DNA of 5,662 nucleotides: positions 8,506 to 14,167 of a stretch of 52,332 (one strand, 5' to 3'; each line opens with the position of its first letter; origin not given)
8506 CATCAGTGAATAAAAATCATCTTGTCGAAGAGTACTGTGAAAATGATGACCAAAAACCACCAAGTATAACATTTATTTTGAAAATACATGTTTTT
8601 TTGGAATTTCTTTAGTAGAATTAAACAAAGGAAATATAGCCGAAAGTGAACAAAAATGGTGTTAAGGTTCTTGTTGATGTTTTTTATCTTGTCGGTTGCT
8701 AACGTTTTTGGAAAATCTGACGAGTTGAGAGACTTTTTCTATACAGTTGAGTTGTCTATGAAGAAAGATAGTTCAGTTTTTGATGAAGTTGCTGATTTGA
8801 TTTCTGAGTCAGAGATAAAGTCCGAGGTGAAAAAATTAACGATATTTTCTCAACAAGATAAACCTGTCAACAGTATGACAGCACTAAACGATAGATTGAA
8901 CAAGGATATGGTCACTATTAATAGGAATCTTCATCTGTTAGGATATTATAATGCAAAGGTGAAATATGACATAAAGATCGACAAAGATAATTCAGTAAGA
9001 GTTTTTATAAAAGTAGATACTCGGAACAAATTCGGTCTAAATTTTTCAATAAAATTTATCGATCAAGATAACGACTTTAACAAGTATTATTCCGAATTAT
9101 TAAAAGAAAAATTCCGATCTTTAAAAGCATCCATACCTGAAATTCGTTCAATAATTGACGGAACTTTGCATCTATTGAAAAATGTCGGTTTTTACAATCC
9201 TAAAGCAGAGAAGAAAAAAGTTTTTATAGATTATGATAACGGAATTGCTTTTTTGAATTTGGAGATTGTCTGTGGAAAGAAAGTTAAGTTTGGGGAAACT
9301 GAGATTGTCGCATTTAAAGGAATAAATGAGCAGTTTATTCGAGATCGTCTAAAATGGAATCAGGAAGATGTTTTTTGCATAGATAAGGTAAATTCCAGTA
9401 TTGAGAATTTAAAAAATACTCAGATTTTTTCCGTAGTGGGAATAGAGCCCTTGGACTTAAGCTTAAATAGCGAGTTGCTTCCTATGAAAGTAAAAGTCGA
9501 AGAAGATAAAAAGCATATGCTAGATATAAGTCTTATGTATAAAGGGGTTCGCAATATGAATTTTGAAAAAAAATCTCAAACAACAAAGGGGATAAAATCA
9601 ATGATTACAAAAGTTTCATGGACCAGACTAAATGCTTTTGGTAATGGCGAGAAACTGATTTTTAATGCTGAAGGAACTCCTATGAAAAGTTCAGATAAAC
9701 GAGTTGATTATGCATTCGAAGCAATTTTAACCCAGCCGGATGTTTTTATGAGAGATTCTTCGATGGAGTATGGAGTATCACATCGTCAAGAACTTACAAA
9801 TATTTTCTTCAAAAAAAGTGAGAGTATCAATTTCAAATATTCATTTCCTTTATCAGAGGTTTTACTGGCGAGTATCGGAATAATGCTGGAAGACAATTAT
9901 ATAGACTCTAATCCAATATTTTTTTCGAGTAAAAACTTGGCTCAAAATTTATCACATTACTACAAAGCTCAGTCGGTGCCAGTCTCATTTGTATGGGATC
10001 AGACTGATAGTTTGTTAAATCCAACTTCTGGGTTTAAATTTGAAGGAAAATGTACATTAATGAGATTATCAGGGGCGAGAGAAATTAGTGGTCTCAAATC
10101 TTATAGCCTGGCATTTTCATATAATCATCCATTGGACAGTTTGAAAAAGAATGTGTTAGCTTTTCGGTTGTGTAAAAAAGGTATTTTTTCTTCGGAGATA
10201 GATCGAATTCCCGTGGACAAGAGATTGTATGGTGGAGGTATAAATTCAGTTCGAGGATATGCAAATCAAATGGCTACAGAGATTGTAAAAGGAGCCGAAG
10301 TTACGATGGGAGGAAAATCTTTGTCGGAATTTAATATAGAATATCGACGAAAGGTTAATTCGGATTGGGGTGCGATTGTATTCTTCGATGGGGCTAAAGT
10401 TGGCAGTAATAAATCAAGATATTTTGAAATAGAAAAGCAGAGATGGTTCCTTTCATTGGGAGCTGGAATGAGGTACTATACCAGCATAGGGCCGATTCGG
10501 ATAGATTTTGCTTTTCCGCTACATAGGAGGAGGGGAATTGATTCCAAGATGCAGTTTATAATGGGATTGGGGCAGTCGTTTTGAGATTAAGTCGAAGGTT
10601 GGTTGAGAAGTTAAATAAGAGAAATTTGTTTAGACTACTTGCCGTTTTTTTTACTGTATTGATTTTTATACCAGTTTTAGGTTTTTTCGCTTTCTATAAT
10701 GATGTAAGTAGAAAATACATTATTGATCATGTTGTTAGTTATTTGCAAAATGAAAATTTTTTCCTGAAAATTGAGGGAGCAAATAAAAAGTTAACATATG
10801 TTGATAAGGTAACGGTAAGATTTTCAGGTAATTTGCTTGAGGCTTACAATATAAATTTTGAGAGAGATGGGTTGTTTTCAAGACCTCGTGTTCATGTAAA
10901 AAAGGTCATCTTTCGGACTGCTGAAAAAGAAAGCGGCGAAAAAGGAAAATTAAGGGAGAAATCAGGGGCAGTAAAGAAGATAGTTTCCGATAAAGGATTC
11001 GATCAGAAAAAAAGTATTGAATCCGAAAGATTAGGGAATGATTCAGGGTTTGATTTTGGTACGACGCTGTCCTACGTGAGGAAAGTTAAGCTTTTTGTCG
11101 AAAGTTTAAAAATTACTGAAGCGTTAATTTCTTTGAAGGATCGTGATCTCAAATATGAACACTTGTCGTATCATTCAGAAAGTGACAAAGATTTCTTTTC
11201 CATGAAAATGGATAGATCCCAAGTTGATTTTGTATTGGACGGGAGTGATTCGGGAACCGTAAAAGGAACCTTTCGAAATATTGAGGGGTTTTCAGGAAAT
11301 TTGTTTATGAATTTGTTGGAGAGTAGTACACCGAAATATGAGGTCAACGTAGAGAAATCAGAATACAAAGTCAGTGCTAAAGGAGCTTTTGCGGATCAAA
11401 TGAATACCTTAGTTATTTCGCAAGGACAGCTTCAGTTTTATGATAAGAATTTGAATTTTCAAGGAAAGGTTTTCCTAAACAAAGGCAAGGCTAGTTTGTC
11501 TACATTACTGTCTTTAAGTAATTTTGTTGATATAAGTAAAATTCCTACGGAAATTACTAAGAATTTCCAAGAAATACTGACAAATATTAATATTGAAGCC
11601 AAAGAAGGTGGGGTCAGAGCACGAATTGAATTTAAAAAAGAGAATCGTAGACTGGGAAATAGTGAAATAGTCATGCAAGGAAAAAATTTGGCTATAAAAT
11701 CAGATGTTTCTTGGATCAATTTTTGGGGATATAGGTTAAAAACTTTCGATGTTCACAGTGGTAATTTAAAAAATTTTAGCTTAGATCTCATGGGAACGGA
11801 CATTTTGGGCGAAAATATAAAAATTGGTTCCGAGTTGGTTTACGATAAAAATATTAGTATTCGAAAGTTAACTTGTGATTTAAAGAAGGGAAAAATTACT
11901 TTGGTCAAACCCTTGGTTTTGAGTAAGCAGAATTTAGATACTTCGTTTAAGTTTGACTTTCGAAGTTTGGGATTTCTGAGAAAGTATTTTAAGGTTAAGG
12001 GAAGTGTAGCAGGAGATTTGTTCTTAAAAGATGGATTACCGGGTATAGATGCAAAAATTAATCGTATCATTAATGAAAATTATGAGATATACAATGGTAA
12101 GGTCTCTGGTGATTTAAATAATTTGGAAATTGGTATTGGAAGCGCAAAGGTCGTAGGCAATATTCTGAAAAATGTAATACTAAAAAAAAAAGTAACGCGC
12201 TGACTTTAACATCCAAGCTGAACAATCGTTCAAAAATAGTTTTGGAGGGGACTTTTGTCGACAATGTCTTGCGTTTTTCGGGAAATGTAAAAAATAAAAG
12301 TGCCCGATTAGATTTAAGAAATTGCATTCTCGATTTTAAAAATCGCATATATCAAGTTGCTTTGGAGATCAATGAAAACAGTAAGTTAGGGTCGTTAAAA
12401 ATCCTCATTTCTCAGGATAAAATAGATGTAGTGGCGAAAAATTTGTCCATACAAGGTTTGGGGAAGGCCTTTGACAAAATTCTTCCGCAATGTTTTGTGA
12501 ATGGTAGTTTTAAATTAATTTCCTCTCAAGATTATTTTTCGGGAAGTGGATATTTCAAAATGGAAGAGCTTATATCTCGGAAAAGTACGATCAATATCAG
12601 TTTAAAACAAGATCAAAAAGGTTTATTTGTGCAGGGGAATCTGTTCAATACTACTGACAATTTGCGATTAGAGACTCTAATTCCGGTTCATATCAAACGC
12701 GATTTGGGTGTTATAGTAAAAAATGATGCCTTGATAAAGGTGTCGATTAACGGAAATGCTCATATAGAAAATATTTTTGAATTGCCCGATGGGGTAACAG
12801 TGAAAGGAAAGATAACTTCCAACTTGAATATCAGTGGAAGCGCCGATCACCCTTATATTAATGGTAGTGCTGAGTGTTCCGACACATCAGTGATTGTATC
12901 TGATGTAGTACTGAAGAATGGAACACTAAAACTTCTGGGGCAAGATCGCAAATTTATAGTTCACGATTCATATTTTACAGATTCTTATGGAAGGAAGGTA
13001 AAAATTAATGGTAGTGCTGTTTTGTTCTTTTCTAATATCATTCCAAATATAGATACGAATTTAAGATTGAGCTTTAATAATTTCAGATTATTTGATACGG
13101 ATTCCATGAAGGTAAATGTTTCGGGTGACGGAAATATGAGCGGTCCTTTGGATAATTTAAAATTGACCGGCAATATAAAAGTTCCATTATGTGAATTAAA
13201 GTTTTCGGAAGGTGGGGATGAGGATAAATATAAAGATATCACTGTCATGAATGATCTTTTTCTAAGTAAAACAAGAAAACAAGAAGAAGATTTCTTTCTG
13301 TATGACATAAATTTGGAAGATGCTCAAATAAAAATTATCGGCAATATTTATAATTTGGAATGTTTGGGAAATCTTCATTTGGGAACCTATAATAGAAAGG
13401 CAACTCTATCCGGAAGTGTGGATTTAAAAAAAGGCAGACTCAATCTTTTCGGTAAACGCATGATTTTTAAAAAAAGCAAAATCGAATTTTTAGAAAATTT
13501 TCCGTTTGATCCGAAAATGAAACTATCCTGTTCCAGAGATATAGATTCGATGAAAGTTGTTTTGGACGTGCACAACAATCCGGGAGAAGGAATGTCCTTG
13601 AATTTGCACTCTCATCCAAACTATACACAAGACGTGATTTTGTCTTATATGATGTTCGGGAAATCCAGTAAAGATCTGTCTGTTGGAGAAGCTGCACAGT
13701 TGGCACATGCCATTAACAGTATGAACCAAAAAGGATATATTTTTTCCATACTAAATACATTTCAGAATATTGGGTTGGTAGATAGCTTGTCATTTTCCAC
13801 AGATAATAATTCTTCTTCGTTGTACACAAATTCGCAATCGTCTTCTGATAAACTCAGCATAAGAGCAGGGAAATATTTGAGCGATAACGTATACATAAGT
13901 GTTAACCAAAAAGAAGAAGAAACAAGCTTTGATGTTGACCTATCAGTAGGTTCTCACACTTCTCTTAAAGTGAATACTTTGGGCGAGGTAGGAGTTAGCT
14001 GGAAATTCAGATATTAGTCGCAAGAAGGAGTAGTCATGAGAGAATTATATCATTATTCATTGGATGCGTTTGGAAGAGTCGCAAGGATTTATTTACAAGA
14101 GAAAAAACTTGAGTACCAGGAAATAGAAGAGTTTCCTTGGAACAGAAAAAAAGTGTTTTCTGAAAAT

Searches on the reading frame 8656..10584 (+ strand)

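Call 34: search_protein_families(library=pfam, proteins=[window:8656-10584:+], max_evalue=0.001)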
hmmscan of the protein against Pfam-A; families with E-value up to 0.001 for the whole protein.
window:8656-10584:+ (642 aa): 2 families
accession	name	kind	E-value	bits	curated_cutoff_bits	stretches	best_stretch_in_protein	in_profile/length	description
PF01103.29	Omp85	-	4e-32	112.5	24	1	326-642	1-325/325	Omp85 superfamily domain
PF07244.20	POTRA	-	1.1e-06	29.7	21.3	0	78-121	33-77/79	Surface antigen variable number repeat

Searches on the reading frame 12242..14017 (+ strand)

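Call 34: search_protein_families(library=pfam, proteins=[window:12242-14017:+], max_evalue=0.001)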
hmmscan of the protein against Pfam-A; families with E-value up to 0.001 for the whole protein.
window:12242-14017:+ (591 aa): 1 family
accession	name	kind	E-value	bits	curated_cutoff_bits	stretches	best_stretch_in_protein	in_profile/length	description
PF04357.19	TamB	-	2.2e-39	136.2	22.4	1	246-591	4-381/381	TamB, inner membrane protein subunit of TAM complex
